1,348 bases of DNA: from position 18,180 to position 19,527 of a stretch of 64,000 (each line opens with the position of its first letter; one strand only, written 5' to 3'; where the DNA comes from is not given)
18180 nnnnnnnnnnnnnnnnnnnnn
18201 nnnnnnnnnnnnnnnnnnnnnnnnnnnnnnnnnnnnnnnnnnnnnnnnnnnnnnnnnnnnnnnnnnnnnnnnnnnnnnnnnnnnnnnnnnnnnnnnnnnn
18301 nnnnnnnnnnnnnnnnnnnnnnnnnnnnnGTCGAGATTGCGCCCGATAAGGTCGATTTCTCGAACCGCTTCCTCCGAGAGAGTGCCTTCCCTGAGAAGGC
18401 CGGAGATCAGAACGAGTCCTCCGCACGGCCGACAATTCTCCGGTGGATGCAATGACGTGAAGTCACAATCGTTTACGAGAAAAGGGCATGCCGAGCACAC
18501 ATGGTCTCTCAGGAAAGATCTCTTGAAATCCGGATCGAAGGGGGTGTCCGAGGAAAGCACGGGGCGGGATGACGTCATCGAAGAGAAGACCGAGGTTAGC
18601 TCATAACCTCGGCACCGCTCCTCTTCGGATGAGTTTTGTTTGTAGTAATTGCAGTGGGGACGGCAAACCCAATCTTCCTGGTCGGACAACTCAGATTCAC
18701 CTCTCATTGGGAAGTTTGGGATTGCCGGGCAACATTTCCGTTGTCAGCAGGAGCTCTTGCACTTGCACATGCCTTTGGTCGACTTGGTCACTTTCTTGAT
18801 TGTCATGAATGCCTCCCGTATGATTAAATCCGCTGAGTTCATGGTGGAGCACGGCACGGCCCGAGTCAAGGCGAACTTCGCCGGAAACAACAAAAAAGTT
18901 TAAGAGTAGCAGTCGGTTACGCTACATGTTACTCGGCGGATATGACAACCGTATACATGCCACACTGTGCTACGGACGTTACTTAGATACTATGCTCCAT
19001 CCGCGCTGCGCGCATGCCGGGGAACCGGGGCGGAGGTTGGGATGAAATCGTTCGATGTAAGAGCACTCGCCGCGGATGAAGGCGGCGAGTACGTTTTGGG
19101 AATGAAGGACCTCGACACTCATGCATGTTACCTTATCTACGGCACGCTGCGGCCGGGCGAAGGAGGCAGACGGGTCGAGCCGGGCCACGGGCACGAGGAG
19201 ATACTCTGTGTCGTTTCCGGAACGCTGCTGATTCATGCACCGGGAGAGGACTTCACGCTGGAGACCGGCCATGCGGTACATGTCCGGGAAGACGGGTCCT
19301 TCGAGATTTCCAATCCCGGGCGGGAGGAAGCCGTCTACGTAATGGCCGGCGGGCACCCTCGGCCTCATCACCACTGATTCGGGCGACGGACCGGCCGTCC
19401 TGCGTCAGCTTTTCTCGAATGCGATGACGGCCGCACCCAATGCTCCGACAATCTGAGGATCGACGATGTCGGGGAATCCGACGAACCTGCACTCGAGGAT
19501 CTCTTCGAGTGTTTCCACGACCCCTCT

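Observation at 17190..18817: Untracked 20-codon Lys/Cys-rich ORF directly upstream of an RRE-radical SAM/SPASM fusion: candidate minimal peptide-modification (RiPP or peptide-derived cofactor) locus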

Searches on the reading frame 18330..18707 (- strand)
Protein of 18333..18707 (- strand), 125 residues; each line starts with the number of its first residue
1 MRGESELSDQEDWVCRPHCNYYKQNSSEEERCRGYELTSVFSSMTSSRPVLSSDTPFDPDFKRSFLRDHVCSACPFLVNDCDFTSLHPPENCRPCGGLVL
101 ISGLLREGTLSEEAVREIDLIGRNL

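Call 52: predict_structure(alignment_id=A5)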
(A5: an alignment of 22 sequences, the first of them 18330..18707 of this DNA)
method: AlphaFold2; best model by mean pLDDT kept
length: 126 residues; sequences in the alignment: 22
mean_pLDDT: 76.5   pTM: 0.73
mean pLDDT of the five models: 76.5, 76.2, 76.0, 75.2, 72.7
residues with pLDDT >= 90: 20; 70-90: 70; 50-70: 32; < 50: 4
segments of 3 or more residues with pLDDT < 50: 1-4
pLDDT, mean of each block of 10 residues (from residue 1): 52 68 60 83 76 77 91 79 75 81 90 90 69
secondary structure, 60 per line:
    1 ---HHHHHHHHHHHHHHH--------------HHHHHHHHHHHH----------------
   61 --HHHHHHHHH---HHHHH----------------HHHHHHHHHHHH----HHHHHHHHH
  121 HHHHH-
elements in order: H4-18 H33-44 H63-71 H75-79 H96-107 H112-125

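Call 54: fold_search(model_id=the predicted structure, library=pdb)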
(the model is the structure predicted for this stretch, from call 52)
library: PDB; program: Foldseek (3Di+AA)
matches with E <= 10: 5; with E <= 0.001: 0
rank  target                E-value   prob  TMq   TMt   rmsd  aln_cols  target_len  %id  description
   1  1x2l_MODEL_1_A        4.6e+00  0.03  0.23  0.26  11.2       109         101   11  Solution structure of the CUT domain of human homeobox protein Cux-2 (Cut-like 2) (released 2005-10-26)
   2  1s6c_A                7.5e+00  0.01  0.16  0.13  14.3       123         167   18  Crystal structure of the complex between KChIP1 and Kv4.2 N1-30 (released 2004-02-24)
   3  7bxt_M                9.5e+00  0.03  0.20  0.14   9.6        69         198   12  The cryo-EM structure of CENP-A nucleosome in complex with CENP-C peptide and CENP-N N-terminal domain (released 2021-02-10)
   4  7y50                  9.5e+00  0.02  0.13  0.06   4.7        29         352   31  Class I diterpene synthase (CyS) from Streptomyces cattleya (released 2022-12-21)
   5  2nco_MODEL_1_A        9.5e+00  0.01  0.20  0.22  10.0       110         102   14  NMR solution structure for the C-terminal domain of Tetrahymena Tcb2 in the absence of calcium (released 2016-08-17)
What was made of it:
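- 18333..18707 (-): N-terminal helical domain (residues 1-125) with seven invariant cysteines (C15, C19, C32, C71, C74, C81, C95, then G96). It presumably binds metal or Fe-S. It has no known family or fold. No PDB fold match (call 54).
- Tried and rejected: Foldseek of the 7-Cys domain alone gave no match with E below 4 (call 54).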

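Call 70: search_protein_families(library=ncbifam, proteins=[window:18333-18707:-], max_evalue=1)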
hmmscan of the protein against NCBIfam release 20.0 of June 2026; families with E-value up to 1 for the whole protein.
window:18333-18707:- (125 aa): 0 families

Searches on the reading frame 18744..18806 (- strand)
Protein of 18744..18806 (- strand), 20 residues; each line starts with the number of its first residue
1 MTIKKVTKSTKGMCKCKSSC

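Call 3: search_protein_families(library=ncbifam, proteins=[window:18744-18806:-], max_evalue=0.1)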
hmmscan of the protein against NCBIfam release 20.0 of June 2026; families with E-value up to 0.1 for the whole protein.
window:18744-18806:- (20 aa): 0 families

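Call 4: search_protein_families(library=pfam, proteins=[window:18744-18806:-], max_evalue=0.1)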
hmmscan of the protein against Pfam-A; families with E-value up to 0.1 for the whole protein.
window:18744-18806:- (20 aa): 0 families

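Call 31: list_cluster_members(proteins=[window:18747-18806:-, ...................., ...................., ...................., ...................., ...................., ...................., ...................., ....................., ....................])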
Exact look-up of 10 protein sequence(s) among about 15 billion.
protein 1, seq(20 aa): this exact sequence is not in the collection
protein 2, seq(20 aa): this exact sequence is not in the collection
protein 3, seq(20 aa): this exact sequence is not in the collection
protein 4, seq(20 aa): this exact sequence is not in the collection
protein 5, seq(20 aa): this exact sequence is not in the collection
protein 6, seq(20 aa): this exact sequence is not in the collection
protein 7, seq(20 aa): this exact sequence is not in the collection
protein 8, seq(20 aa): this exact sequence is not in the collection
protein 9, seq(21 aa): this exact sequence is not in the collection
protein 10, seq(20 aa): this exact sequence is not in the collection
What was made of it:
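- Tried and rejected: An exact look-up of 10 peptide variants among 15 billion proteins found none (call 31).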

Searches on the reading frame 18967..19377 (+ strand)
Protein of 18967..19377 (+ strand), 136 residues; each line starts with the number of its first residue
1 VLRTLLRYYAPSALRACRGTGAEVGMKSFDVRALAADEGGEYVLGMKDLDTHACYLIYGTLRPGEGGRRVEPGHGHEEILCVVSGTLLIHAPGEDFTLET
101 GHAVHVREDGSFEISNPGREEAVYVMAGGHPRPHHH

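Call 15: search_protein_families(library=pfam, proteins=[window:18967-19377:+], max_evalue=0.01)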
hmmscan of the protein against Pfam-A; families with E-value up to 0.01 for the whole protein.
window:18967-19377:+ (136 aa): 1 family
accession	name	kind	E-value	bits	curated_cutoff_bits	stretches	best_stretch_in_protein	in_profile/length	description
PF07883.17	Cupin_2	-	5.9e-07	29.5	27.2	1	60-126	4-68/70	Cupin domain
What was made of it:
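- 19042..19377 (+): Small cupin (111 aa from ATG 19042), divergently transcribed. Putative metal ligands are H, C, H, E/E and H, and the C-terminus is His-rich (HPRPHHH). It is a probable accessory component. Cupin_2 at E 5.9e-07 (call 15).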

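Call 38: search_protein_families(library=ncbifam, proteins=[window:18967-19377:+], max_evalue=0.001)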
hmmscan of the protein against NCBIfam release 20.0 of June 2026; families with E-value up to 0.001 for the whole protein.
window:18967-19377:+ (136 aa): 1 family
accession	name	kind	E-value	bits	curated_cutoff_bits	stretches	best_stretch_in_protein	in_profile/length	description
NF008373.0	PRK11171.1-2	equivalog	0.00018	20.8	445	1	51-124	67-138/274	(S)-ureidoglycine aminohydrolase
